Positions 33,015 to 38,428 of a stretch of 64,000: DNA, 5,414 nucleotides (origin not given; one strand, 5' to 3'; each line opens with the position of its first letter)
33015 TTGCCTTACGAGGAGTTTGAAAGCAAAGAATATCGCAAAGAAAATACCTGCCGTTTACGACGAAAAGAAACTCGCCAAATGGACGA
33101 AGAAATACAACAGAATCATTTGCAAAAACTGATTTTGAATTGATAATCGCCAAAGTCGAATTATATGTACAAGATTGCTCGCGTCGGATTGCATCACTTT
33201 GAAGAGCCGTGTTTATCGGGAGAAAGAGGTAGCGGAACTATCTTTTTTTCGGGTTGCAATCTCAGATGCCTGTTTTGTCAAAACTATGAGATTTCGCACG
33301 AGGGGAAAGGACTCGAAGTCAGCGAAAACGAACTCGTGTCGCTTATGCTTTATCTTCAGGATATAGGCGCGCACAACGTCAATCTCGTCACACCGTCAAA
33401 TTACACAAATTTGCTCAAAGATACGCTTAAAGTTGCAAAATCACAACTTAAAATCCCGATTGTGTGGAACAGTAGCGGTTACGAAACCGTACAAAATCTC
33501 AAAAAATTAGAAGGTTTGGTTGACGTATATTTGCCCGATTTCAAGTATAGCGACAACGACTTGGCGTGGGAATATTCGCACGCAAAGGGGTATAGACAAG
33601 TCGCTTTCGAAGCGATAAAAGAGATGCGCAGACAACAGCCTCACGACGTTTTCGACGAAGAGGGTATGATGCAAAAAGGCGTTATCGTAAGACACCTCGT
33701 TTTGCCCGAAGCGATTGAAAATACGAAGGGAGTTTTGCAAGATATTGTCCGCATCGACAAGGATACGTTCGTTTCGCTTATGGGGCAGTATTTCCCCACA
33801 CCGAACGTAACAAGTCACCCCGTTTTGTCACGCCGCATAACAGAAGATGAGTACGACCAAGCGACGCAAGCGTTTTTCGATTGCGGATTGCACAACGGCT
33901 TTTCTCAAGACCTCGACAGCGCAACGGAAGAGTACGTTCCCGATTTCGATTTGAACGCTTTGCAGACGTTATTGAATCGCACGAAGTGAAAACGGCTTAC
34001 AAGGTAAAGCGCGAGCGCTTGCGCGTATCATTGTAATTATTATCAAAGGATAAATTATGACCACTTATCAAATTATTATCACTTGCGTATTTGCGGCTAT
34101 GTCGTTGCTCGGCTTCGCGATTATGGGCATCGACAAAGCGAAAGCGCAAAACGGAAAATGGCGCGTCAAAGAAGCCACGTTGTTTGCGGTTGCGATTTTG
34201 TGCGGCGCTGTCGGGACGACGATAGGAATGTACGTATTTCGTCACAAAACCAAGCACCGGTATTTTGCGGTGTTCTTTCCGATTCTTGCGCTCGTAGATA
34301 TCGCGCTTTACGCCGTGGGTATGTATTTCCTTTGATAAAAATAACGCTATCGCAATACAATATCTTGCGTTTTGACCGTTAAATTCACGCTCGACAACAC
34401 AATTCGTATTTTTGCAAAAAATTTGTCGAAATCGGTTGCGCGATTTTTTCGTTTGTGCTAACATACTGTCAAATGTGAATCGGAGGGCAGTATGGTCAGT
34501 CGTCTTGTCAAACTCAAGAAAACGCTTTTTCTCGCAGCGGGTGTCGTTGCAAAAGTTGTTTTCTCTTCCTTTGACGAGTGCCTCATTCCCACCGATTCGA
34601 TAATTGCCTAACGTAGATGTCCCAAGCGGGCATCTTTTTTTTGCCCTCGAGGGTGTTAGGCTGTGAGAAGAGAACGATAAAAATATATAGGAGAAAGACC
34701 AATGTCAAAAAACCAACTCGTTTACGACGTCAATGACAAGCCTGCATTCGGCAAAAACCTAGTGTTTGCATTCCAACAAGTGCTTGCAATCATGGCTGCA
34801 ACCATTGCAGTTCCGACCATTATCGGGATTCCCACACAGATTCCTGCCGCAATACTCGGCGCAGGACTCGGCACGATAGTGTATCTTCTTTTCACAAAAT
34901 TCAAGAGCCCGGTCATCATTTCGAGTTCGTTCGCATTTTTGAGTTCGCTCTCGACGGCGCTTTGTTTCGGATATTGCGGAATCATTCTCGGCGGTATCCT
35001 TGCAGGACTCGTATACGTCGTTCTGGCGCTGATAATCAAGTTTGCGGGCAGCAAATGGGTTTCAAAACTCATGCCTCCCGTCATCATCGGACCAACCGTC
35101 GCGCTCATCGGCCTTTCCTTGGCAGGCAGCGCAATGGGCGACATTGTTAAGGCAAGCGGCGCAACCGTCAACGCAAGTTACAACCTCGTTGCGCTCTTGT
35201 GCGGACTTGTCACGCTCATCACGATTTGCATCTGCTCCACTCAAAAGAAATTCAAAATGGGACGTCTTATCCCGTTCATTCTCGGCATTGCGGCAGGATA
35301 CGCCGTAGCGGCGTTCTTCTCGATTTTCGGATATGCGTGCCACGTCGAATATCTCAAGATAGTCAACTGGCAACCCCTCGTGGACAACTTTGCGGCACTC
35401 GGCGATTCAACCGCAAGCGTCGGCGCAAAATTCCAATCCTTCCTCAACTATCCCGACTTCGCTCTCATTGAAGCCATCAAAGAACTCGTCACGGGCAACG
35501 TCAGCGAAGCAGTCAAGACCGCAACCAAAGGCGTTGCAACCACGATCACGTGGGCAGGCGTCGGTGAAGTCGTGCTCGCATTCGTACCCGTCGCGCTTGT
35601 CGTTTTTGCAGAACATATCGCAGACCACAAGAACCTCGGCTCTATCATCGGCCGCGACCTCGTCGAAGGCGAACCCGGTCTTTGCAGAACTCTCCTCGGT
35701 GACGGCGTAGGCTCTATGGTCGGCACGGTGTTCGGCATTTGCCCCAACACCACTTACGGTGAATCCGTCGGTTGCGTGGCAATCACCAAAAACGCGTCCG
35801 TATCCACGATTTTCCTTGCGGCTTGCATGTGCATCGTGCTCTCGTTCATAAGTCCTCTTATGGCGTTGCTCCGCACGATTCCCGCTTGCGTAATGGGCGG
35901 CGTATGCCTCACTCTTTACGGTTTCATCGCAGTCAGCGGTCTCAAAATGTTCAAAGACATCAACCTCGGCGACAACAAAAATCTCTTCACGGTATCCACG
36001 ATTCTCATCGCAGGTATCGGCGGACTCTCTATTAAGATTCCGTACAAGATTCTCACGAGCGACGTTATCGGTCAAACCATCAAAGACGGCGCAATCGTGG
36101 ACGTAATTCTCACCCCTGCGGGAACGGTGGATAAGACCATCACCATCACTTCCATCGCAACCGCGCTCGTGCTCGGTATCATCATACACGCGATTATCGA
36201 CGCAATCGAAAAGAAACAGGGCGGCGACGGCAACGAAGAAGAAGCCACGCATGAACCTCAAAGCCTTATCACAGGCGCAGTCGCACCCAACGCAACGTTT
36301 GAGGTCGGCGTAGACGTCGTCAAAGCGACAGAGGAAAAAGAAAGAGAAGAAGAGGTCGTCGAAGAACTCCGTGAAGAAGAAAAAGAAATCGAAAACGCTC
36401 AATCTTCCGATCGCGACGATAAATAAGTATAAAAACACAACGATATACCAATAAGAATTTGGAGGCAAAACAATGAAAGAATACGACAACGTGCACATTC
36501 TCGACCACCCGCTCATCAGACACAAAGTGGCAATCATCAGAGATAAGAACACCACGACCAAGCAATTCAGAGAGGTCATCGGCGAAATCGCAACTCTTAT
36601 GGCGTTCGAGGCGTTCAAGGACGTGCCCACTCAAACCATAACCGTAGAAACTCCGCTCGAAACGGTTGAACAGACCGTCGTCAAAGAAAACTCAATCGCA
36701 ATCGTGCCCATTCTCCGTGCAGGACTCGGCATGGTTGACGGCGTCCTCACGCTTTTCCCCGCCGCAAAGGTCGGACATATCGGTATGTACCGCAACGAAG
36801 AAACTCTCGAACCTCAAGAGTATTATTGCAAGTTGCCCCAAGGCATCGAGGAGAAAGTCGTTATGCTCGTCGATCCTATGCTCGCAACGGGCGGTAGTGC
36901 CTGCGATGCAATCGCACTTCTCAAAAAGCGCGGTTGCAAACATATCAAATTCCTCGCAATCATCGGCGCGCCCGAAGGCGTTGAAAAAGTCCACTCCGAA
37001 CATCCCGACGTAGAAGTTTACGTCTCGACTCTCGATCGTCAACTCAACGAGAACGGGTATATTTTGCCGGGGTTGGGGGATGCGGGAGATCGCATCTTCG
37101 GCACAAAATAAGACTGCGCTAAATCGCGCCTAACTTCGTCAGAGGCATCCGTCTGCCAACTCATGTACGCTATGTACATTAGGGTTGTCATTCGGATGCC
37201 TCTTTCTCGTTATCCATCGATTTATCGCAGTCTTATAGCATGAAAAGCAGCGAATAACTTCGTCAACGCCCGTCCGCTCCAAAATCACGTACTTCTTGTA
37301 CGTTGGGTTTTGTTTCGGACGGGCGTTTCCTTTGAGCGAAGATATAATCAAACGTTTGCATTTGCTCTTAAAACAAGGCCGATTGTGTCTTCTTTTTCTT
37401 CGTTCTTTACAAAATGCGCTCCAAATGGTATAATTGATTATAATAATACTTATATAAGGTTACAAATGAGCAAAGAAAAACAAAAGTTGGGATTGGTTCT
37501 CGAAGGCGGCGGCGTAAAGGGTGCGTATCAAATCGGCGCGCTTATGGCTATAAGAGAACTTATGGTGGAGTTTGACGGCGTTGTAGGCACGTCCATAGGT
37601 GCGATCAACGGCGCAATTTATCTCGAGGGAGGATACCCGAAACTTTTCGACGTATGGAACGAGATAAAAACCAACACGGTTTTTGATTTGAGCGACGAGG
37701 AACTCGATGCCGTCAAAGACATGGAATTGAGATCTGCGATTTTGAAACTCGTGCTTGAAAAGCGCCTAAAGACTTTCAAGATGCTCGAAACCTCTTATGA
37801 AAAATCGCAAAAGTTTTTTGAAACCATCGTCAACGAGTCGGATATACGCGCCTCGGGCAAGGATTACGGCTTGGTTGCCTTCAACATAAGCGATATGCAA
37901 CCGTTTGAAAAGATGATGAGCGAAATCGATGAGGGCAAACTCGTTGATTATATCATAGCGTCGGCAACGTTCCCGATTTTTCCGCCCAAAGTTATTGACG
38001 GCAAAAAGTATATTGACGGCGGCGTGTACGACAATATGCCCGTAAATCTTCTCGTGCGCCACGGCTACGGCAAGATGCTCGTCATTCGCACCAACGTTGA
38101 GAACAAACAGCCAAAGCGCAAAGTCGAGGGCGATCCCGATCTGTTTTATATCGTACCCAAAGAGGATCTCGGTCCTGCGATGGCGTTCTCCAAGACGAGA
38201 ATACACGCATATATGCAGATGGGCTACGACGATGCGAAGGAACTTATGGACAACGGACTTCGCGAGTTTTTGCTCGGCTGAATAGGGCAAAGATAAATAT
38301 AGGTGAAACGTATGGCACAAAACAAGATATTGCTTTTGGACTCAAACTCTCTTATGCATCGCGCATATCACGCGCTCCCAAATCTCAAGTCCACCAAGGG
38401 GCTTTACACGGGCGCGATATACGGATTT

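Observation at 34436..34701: Unclassified structured leader with intrinsic terminator upstream of the NCS2 nucleobase permease-upp operon: candidate riboswitch or attenuator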

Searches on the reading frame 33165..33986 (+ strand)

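Call 8: search_protein_families(library=ncbifam, proteins=[window:33165-33986:+])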
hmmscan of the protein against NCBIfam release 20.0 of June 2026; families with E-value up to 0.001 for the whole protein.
window:33165-33986:+ (274 aa): 8 families
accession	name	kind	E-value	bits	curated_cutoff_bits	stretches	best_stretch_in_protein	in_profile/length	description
TIGR02495.1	NrdG2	equivalog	7.3e-10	38.5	131.15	1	23-153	18-149/193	anaerobic ribonucleoside-triphosphate reductase activating protein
TIGR02493.1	PFLA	equivalog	1.3e-07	31.2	231.75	1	25-146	19-146/235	pyruvate formate-lyase-activating protein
NF043069.1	T4HPD_activ_SAM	equivalog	1.4e-07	31.2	425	0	24-54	20-50/299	trans-4-hydroxy-L-proline dehydratase activase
TIGR02494.1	PFLE_PFLC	subfamily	8.1e-06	25.3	174.35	1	25-55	18-48/293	glycyl-radical enzyme activating protein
TIGR04395.1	cutC_activ_rSAM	equivalog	7.8e-05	22.1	360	0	25-44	24-43/309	choline TMA-lyase-activating enzyme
NF008356.0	PRK11145.1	equivalog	0.00015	21.1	375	0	25-62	24-61/246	pyruvate formate lyase 1-activating protein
NF033719.1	ind_deCO2_activ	equivalog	0.00024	20.5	425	0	25-44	20-39/302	indoleacetate decarboxylase activase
NF048010.1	SfplDhtActHpsHDes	equivalog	0.00036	19.5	430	0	25-50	25-50/298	(2S)-3-sulfopropanediol dehydratase activating enzyme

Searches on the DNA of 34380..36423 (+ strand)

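Call 4: search_rna_families(source=window, start=34380, end=34760, threshold=evalue, max_evalue=10, show_alignments=5)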
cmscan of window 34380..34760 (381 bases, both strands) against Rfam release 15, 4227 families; matches with E-value up to 10: 2.
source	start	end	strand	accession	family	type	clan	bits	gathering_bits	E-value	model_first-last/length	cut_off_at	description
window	34679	34733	-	RF02701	PsrR1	Gene; sRNA;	-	16.7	42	1.2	1-79/79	no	Photosynthesis regulatory RNA1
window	34452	34485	+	RF01103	UPD-PKc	Cis-reg;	-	16.2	40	5.5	1-29/29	no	Pseudoknot of upstream pseudoknot domain (UPD) of the 3'UTR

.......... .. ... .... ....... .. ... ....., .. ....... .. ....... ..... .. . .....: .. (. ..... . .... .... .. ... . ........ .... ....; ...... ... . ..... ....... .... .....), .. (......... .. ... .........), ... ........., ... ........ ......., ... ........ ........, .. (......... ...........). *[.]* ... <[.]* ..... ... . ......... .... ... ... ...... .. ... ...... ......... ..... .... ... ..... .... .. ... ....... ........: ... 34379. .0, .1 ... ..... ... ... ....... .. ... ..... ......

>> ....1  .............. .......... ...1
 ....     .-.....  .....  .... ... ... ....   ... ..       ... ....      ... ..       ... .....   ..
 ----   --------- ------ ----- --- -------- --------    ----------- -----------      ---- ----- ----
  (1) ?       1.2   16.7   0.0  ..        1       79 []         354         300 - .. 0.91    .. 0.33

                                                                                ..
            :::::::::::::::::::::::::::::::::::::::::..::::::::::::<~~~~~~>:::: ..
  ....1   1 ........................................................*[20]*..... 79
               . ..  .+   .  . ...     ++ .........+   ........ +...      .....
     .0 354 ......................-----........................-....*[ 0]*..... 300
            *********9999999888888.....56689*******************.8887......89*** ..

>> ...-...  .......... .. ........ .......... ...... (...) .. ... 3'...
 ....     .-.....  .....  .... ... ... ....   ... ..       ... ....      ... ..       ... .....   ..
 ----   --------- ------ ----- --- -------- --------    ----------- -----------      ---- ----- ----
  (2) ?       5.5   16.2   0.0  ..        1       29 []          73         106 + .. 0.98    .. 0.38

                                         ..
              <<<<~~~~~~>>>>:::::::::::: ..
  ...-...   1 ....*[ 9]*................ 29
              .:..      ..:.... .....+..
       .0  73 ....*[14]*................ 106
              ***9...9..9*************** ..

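Call 16: search_rna_families(sources=[L007, L008, L009, L010, L011, L012, L013, L014, L015, L016, L017, L018, L019, L020, L021, L022, L023, L024, L025, L026], threshold=gathering)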
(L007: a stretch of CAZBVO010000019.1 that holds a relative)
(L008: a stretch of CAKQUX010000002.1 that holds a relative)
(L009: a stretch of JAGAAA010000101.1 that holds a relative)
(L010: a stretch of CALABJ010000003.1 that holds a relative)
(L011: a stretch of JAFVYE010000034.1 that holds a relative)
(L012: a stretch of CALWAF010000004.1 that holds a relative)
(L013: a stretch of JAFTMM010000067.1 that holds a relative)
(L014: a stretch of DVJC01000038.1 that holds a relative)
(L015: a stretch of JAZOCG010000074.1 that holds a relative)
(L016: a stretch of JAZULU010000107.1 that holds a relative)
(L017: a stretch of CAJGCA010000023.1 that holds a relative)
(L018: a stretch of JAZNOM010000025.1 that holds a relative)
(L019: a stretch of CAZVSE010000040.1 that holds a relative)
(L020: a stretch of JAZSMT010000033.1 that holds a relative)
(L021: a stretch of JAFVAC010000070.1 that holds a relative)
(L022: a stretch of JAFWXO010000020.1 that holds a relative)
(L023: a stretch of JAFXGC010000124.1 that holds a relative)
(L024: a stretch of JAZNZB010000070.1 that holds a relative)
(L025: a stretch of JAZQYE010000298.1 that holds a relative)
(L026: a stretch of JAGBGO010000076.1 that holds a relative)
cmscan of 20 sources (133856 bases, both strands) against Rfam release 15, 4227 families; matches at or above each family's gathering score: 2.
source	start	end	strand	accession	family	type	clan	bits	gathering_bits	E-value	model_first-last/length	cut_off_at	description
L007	339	447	+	RF00515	PyrR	Cis-reg;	-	56.1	54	0.00011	1-115/115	no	PyrR binding site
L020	2495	2580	+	RF00005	tRNA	Gene; tRNA;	CL00001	53.9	29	1.8e-08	1-71/71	no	tRNA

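Call 35: search_rna_families(sources=[L027, L029, L031, L032, L035, L040, L046, L051, L053, L055, L056, L078, L080, L009, L016, L022, L033, L037, L042, L057], threshold=gathering)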
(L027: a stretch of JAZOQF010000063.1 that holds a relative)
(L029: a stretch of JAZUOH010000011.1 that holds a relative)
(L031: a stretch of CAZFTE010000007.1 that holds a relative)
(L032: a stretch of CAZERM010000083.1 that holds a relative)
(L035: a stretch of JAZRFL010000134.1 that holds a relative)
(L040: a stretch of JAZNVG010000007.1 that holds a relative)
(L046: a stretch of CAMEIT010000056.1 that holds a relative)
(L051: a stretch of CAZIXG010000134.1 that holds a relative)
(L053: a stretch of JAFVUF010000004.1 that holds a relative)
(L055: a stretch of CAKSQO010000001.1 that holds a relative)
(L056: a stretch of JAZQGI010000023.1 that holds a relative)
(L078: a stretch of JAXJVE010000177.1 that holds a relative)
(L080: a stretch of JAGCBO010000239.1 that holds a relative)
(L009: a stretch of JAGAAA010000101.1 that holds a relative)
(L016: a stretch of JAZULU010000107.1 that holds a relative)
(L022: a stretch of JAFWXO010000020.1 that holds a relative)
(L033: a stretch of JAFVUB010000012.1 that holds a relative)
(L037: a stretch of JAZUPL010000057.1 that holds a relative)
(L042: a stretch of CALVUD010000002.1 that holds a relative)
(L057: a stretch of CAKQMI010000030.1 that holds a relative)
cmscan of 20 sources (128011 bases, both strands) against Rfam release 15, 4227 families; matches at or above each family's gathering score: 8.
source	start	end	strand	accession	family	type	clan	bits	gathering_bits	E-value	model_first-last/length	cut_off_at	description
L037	2199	2568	+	RF00023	tmRNA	Gene;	CL00001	145.1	47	1.3e-56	1-374/374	no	transfer-messenger RNA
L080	1893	1965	-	RF00005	tRNA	Gene; tRNA;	CL00001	71.3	29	2.7e-13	1-71/71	no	tRNA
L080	2060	2132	-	RF00005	tRNA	Gene; tRNA;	CL00001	69.6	29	7.9e-13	1-71/71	no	tRNA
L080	1977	2050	-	RF00005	tRNA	Gene; tRNA;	CL00001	69.3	29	9.8e-13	1-71/71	no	tRNA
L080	1732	1803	-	RF00005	tRNA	Gene; tRNA;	CL00001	67.6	29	2.8e-12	1-71/71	no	tRNA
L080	1814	1886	-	RF00005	tRNA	Gene; tRNA;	CL00001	66.4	29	6.2e-12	1-71/71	no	tRNA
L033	5985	6057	-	RF00005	tRNA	Gene; tRNA;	CL00001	58.7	29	8e-10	1-71/71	no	tRNA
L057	2325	2416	+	RF00515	PyrR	Cis-reg;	-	55.3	54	0.00015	1-115/115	no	PyrR binding site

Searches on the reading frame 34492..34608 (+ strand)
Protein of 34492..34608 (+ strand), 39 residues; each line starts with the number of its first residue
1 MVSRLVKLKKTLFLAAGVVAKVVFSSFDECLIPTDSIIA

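Call 51: search_protein_families(library=pfam, proteins=[window:34492-34608:+], max_evalue=10)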
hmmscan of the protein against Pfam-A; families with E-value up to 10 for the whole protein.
seq(39 aa): 0 families

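Call 52: search_protein_families(library=ncbifam, proteins=[window:34492-34608:+], max_evalue=10)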
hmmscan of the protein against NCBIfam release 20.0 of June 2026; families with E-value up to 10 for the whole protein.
seq(39 aa): 0 families

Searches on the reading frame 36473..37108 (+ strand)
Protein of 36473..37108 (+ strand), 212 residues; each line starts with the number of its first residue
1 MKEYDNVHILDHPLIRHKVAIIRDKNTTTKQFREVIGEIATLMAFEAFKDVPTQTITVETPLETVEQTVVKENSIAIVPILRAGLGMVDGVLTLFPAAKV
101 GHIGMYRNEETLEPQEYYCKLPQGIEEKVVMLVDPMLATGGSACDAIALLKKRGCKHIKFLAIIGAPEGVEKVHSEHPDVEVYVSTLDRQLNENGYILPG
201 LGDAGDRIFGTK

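Call 8: search_protein_families(library=ncbifam, proteins=[window:36473-37108:+])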
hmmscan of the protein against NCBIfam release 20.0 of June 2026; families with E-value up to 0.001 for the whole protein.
window:36473-37108:+ (212 aa): 8 families
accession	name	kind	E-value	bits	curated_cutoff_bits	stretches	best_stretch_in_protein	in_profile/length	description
NF001097.0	PRK00129.1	equivalog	2.5e-88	295.2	114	1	6-212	3-209/209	uracil phosphoribosyltransferase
TIGR01091.1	upp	equivalog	5.2e-88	294.1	208.35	1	6-212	1-207/207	uracil phosphoribosyltransferase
TIGR01251.1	ribP_PPkin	subfamily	3.9e-06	26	113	1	123-163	206-246/309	ribose-phosphate diphosphokinase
NF002095.0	PRK00934.1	equivalog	4.6e-06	26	296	1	125-164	203-242/287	ribose-phosphate diphosphokinase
NF005299.0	PRK06827.1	subfamily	3.6e-05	22.6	327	1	124-161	262-299/383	phosphoribosylpyrophosphate synthetase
NF002634.0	PRK02304.1-3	equivalog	9.7e-05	22.1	170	1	128-173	119-166/182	adenine phosphoribosyltransferase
TIGR01090.1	apt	equivalog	0.00061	19.9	185.85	1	127-165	109-147/169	adenine phosphoribosyltransferase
NF002636.0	PRK02304.1-5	equivalog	0.00099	18.6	125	0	126-165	116-155/176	adenine phosphoribosyltransferase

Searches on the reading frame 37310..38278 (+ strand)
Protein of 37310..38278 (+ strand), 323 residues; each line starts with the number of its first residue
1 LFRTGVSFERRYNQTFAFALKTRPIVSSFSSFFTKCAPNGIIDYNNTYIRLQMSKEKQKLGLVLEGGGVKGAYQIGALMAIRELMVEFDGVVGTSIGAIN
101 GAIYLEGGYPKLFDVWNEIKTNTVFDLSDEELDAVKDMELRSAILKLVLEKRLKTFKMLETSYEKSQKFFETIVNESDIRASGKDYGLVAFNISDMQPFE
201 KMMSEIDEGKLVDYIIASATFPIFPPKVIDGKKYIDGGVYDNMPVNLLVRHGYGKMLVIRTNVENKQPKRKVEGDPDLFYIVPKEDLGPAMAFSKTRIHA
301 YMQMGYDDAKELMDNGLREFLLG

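Call 8: search_protein_families(library=ncbifam, proteins=[window:37310-38278:+])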
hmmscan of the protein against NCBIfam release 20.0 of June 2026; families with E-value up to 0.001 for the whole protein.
window:37310-38278:+ (323 aa): 4 families
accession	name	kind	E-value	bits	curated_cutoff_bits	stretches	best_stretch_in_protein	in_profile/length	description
NF007623.0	PRK10279.1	equivalog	2.4e-10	40.1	272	1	57-250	3-169/301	patatin-like phospholipase RssA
NF041079.1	CBASS_lipase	equivalog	2.2e-08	33.7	200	1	62-245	4-181/317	CBASS cGAMP-activated phospholipase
NF043045.1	T4SS_VpdC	equivalog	2.2e-07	29.4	1000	1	62-247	308-505/880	Dot/Icm T4SS effector VpdC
NF053870.1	DS2_1_antiphage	equivalog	4.4e-05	23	400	1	62-152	3-95/299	anti-phage phospholipase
